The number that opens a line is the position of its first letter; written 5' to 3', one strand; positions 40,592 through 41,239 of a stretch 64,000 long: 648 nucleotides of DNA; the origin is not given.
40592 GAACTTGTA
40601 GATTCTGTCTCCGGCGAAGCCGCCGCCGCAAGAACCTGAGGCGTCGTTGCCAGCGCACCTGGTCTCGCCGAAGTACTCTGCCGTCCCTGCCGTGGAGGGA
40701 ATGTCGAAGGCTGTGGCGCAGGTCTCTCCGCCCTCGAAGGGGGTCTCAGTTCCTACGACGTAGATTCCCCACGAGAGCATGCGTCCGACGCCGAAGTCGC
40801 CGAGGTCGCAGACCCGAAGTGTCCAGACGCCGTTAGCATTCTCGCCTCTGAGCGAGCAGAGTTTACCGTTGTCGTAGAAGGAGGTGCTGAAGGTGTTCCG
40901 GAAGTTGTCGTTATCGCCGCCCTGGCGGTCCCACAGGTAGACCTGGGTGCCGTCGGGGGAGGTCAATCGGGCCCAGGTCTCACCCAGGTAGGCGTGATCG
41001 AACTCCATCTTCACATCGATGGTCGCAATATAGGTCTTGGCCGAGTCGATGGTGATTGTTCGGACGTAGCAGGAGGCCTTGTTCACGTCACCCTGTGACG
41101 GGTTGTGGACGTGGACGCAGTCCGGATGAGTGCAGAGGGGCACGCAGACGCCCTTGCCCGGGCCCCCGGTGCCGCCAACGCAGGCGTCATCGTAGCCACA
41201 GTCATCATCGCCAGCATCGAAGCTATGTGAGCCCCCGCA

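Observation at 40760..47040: Three proprotein-convertase-type P-domains with no subtilisin catalytic domain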

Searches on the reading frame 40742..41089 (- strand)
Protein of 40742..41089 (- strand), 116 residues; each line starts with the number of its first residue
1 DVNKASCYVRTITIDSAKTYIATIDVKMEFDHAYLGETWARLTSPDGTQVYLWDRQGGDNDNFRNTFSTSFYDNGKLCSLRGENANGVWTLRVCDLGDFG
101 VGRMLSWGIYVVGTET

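Call 12: search_protein_families(library=pfam, proteins=[window:40742-41089:-], max_evalue=10)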
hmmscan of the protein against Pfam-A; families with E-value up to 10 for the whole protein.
window:40742-41089:- (116 aa): 1 family
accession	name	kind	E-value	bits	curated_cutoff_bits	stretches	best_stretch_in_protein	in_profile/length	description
PF01483.27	P_proprotein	-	5.3e-15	55.7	21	1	22-109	2-84/86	Proprotein convertase P-domain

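Call 22: search_solved_structures(query=window:40742-41089:-, max_evalue=1, show_alignments=2)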
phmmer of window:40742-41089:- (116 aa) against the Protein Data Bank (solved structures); distinct sequences matched with E-value up to 1: 1.
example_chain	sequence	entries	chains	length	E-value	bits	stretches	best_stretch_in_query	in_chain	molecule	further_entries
1knl_A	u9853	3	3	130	0.47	14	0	44-78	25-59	ENDO-1,4-BETA-XYLANASE A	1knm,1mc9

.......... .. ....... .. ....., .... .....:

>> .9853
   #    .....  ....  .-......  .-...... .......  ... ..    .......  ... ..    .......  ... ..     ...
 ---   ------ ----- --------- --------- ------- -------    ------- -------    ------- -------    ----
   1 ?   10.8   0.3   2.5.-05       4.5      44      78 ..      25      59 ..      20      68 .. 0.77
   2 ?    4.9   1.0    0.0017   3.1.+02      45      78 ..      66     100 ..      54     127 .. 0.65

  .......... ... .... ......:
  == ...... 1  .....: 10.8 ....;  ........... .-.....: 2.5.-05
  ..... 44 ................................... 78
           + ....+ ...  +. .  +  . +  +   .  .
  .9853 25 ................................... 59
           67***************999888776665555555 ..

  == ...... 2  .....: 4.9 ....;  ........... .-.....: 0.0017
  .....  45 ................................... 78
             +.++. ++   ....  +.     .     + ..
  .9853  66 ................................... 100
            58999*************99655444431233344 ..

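Call 24: find_homologous_proteins(query=A1, max_evalue=0.001)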
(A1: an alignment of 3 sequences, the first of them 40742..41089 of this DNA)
Query A1 (3 sequences): 349 candidates shared short words with the query, none scored E <= 0.001.

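Call 34: predict_structure(alignment_id=A1)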
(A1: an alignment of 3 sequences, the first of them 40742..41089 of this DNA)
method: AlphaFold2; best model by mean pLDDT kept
length: 116 residues; sequences in the alignment: 3
mean_pLDDT: 71.4   pTM: 0.67
mean pLDDT of the five models: 71.4, 67.5, 66.2, 64.9, 64.2
residues with pLDDT >= 90: 5; 70-90: 68; 50-70: 28; < 50: 15
segments of 3 or more residues with pLDDT < 50: 1-3, 66-74
pLDDT, mean of each block of 10 residues (from residue 1): 63 84 78 68 88 64 45 61 89 72 70 78
secondary structure, 60 per line:
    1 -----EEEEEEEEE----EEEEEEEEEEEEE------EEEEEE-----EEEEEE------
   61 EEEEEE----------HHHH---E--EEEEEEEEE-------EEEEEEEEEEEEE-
elements in order: E6-14 E19-31 E38-43 E49-54 E61-66 H77-80 E87-95 E103-115

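Call 35: search_protein_representatives(alignment_id=A1)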
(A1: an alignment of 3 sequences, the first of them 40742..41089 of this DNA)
Query: 3 sequences, 133 profile positions. Proteins with E-value up to 0.001 (for the whole library): 16979; up to 1e-10: 4500; up to 1e-30: 407. The best 150 are listed.
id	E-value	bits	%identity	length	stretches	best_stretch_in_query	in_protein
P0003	1.2e-132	452.5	-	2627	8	9-129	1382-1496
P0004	7.3e-104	359.4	-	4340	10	27-127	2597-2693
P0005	1.2e-102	355.5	-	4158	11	7-129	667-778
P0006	2.7e-100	347.9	-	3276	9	8-128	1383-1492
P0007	4.4e-100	347.2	-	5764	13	4-132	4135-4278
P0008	1.1e-91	320.1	-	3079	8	11-128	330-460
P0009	1.4e-91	319.7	-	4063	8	15-127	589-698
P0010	1.3e-84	297.1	-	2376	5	24-133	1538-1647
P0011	4.0e-84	295.5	-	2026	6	16-127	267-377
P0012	5.3e-82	288.7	-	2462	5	9-130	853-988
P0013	2.5e-78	276.8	-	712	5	2-129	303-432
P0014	1.8e-77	274.0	-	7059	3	1-130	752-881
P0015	3.2e-77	273.2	-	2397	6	7-129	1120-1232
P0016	1.2e-76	271.3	-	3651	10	25-128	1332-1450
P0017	7.1e-76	268.8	-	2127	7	24-132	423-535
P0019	1.1e-74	265.0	-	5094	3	2-132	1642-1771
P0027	1.5e-68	245.1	-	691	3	8-130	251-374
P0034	7.4e-61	220.2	-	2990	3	3-131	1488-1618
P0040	1.1e-58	213.2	-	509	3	13-130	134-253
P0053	3.4e-55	201.9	-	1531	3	3-130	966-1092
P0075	8.9e-49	181.1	-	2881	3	2-131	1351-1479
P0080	7.9e-48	178.1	-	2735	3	2-132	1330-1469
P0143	6.7e-42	158.9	-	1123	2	2-130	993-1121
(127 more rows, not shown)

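Call 42: search_protein_families(library=pfam, proteins=[P0143, P0053], max_evalue=0.01)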
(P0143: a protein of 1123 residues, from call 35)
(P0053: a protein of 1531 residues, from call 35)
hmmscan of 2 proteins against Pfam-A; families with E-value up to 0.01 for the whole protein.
P0143 (1123 aa): 2 families
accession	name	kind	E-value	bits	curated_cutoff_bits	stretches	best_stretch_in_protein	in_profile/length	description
PF01483.27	P_proprotein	-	1.1e-14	54.7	21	2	1033-1118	5-84/86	Proprotein convertase P-domain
PF00526.23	Dicty_CTDC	-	3e-06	27.3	27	2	80-100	2-21/24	Dictyostelium (slime mold) repeat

P0053 (1531 aa): 2 families
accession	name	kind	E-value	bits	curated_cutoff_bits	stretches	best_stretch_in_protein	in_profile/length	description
PF01483.27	P_proprotein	-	1.1e-47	160.4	21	3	1000-1091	2-86/86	Proprotein convertase P-domain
PF13948.11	DUF4215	-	3.5e-12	46.9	27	2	910-951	7-47/47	Domain of unknown function (DUF4215)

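Call 49: search_protein_families(library=pfam, alignment_id=A4, max_evalue=0.001)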
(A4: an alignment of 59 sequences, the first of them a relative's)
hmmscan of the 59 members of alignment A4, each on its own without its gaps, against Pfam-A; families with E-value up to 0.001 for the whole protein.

A. member 1, P0013 (712 aa): 3 families
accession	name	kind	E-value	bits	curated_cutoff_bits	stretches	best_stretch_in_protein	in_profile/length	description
PF01483.27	P_proprotein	-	9.3e-89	292.1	21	5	343-432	2-86/86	Proprotein convertase P-domain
PF21318.3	BRCA2DBD_OB2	-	1.5e-06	28.3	27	0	409-429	2-22/66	BRCA2, OB2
PF20942.3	DUF4785_2nd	-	0.00014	22.2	30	0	339-377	18-56/105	Domain of unknown function (DUF4785) central domain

B. families by the number of members that match (of 59 scanned): 45 families (the first 25 are shown)
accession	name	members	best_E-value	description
PF01483.27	P_proprotein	59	2.3e-92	Proprotein convertase P-domain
PF00082.27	Peptidase_S8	10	2.1e-49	Subtilase family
PF23560.1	GBD_Hemicentin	5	3.8e-08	Hemicentin galactose-binding domain-like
PF17963.7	Big_9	4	5.5e-21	Bacterial Ig domain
PF22352.2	K319L-like_PKD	3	1.1e-67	K319L-like, PKD domain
PF18911.6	PKD_4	3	1.6e-50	PKD domain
PF18962.6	Por_Secre_tail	3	4.6e-09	Secretion system C-terminal sorting domain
PF16683.11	TGase_elicitor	2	6.9e-69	Transglutaminase elicitor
PF21027.3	Sde0182_C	2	1.3e-19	Cellulose-binding protein Sde0182, C-terminal domain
PF05547.17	Peptidase_M6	2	3.6e-19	Immune inhibitor A peptidase M6, catalytic domain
PF00801.26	PKD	2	5.5e-18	PKD domain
PF13620.12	CarboxypepD_reg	2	6.8e-16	Carboxypeptidase regulatory-like domain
PF19953.4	EACC1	2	1.6e-08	Effector Associated Constant Component 1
PF17210.9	SdrD_B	2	2.6e-05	SdrD B-like domain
PF00112.29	Peptidase_C1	1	2.3e-42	Papain family cysteine protease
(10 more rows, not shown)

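Call 50: fold_search(model_id=the predicted structure, library=pdb)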
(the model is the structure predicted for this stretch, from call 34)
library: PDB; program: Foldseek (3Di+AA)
matches with E <= 10: 1451; with E <= 0.001: 0
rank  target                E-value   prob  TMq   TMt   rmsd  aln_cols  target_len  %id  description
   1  5jmo_A                3.0e-03  1.00  0.62  0.18   6.7       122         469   16  X-ray structure of furin in complex with the inhibitory antibody Nb14 (released 2016-12-07)
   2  1ot5_A                4.8e-03  1.00  0.62  0.17   4.9       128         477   19  The 2.4 Angstrom Crystal Structure of Kex2 in complex with a peptidyl-boronic acid inhibitor (released 2003-06-17)
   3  1p8j_B                4.8e-03  1.00  0.58  0.17   4.8       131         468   14  CRYSTAL STRUCTURE OF THE PROPROTEIN CONVERTASE FURIN (released 2003-07-08)
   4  9fid_A                5.7e-03  1.00  0.60  0.18   3.9       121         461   15  X-ray structure of furin (PCSK3) in complex with the PC1/3 (PCSK1) prodomain mutant R78K,R80A (released 2025-09-10)
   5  1p8j_C                7.0e-03  1.00  0.55  0.16   5.1       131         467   14  CRYSTAL STRUCTURE OF THE PROPROTEIN CONVERTASE FURIN (released 2003-07-08)
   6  6hlb_A                7.4e-03  1.00  0.65  0.18   6.4       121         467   15  X-ray structure of furin in complex with the cyclic peptide c[succinyl-Phe-2-Nal-(Arg)4-Lys]-Arg-4-Amba (released 2019-02-06)
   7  3afg_B                7.4e-03  0.99  0.43  0.12  11.4       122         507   13  Crystal structure of ProN-Tk-SP from Thermococcus kodakaraensis (released 2010-08-04)
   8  2id4_A                7.8e-03  1.00  0.64  0.18   4.5       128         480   19  The 1.9 A structure of Kex2 in complex with an Ac-R-E-R-K-chloromethyl ketone inhibitor. (released 2007-05-01)
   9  7lcu                  8.2e-03  1.00  0.64  0.18   6.4       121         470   15  X-ray structure of Furin bound to BOS-318, a small molecule inhibitor (released 2022-01-12)
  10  4omc_A                8.2e-03  1.00  0.58  0.17   6.9       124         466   14  X-ray structure of human furin in complex with the competitive inhibitor meta-guanidinomethyl-Phac-RVR-Amba (released 2014-04-09)
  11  1r64_A                9.1e-03  1.00  0.58  0.16   5.2       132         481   17  The 2.2 A crystal structure of Kex2 protease in complex with Ac-Arg-Glu-Lys-boroArg peptidyl boronic acid inhibitor (released 2004-03-09)
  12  7o1y                  9.1e-03  1.00  0.55  0.16   7.2       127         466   13  X-ray structure of furin in complex with the guanylhydrazone-based inhibitor 2 (mi307) soaked at 0.25 M NaCl (released 2021-09-01)
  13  9fid_C                9.6e-03  1.00  0.60  0.18   3.9       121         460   15  X-ray structure of furin (PCSK3) in complex with the PC1/3 (PCSK1) prodomain mutant R78K,R80A (released 2025-09-10)
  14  1p8j_F                9.6e-03  1.00  0.53  0.16   5.4       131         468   15  CRYSTAL STRUCTURE OF THE PROPROTEIN CONVERTASE FURIN (released 2003-07-08)
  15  7o1u                  9.6e-03  1.00  0.55  0.16   7.2       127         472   13  X-ray structure of furin in complex with the guanylhydrazone-based inhibitor 1 (BEV241) (released 2021-09-01)
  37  3hjr                  2.4e-02  1.00  0.55  0.13  10.4       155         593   19  Crystal structure of serine protease of Aeromonas sobria (released 2009-06-02)
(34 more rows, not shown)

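Call 70: search_solved_structures(query=A1, max_evalue=0.01)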
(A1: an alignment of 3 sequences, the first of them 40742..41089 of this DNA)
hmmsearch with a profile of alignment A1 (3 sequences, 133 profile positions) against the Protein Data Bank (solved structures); distinct sequences matched with E-value up to 0.01: 2.
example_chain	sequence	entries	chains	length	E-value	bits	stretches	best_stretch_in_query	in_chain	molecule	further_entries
3hjr_A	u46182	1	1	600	3.1e-06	30.5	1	18-117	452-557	Extracellular serine protease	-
3wqb_A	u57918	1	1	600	3.1e-06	30.5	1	18-117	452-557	Extracellular serine protease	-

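Call 75: search_protein_families(library=pfam, proteins=[P0034, P0075, P0080], max_evalue=0.01)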
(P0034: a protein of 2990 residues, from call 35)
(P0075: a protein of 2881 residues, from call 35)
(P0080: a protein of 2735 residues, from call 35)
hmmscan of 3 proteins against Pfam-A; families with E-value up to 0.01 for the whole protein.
P0034 (2990 aa): 2 families
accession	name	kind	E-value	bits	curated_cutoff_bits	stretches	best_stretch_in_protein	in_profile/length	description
PF01483.27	P_proprotein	-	2.7e-29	101.5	21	3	2301-2389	2-84/86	Proprotein convertase P-domain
PF00526.23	Dicty_CTDC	-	1.5e-08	34.7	27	3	1965-1986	2-23/24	Dictyostelium (slime mold) repeat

P0075 (2881 aa): 3 families
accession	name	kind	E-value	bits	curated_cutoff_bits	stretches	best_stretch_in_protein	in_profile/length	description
PF01483.27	P_proprotein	-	1.2e-31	109.1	21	3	1146-1238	2-84/86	Proprotein convertase P-domain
PF00932.25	LTD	-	6.9e-16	59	34.3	1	17-135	4-107/109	Lamin Tail Domain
PF00526.23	Dicty_CTDC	-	0.0024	18.1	27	3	1487-1512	1-23/24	Dictyostelium (slime mold) repeat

P0080 (2735 aa): 2 families
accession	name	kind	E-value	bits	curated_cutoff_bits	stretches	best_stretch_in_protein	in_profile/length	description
PF01483.27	P_proprotein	-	2.3e-34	117.8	21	3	1375-1465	2-85/86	Proprotein convertase P-domain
PF00932.25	LTD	-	4.5e-18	66.1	34.3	1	57-169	4-108/109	Lamin Tail Domain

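Call 76: list_cluster_members(proteins=[P0143, P0053, P0034, P0075, P0080, P0019, P0014, P0013, P0027, P0040])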
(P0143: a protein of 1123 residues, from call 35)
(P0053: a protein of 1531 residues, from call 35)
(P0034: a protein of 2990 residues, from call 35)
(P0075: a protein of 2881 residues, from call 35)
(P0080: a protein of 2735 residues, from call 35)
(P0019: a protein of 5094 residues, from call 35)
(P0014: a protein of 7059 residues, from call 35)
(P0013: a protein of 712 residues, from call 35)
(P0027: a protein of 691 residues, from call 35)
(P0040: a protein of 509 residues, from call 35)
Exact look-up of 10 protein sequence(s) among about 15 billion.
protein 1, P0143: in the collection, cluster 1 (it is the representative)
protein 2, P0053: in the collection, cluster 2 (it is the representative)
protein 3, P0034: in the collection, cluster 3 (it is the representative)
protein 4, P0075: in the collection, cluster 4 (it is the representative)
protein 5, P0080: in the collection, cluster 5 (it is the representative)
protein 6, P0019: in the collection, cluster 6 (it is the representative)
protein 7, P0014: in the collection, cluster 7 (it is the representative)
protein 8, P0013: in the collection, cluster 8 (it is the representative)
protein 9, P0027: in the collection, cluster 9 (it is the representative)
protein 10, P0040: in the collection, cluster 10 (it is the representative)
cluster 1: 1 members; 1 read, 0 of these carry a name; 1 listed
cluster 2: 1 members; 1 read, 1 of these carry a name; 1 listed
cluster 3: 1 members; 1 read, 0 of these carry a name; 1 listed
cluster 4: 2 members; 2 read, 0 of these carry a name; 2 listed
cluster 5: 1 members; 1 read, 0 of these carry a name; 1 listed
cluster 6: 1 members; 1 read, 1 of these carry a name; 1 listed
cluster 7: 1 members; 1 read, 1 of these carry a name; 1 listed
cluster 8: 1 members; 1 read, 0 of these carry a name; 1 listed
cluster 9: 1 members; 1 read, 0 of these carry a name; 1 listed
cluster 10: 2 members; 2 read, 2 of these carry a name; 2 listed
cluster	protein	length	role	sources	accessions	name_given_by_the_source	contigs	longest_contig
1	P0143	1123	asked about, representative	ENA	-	-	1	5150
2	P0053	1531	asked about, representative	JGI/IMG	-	cysteine-rich repeat protein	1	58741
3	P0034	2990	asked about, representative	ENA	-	-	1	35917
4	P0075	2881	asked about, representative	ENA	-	-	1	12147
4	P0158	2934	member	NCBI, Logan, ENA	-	-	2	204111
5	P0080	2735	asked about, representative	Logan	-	-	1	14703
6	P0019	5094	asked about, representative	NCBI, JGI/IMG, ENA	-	subtilisin-like proprotein convertase family protein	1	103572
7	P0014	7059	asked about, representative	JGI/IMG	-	subtilisin-like proprotein convertase family protein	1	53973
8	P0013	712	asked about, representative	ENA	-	-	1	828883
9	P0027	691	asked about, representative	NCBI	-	-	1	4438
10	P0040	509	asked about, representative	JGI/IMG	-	subtilisin-like proprotein convertase family protein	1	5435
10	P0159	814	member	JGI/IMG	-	cysteine-rich repeat protein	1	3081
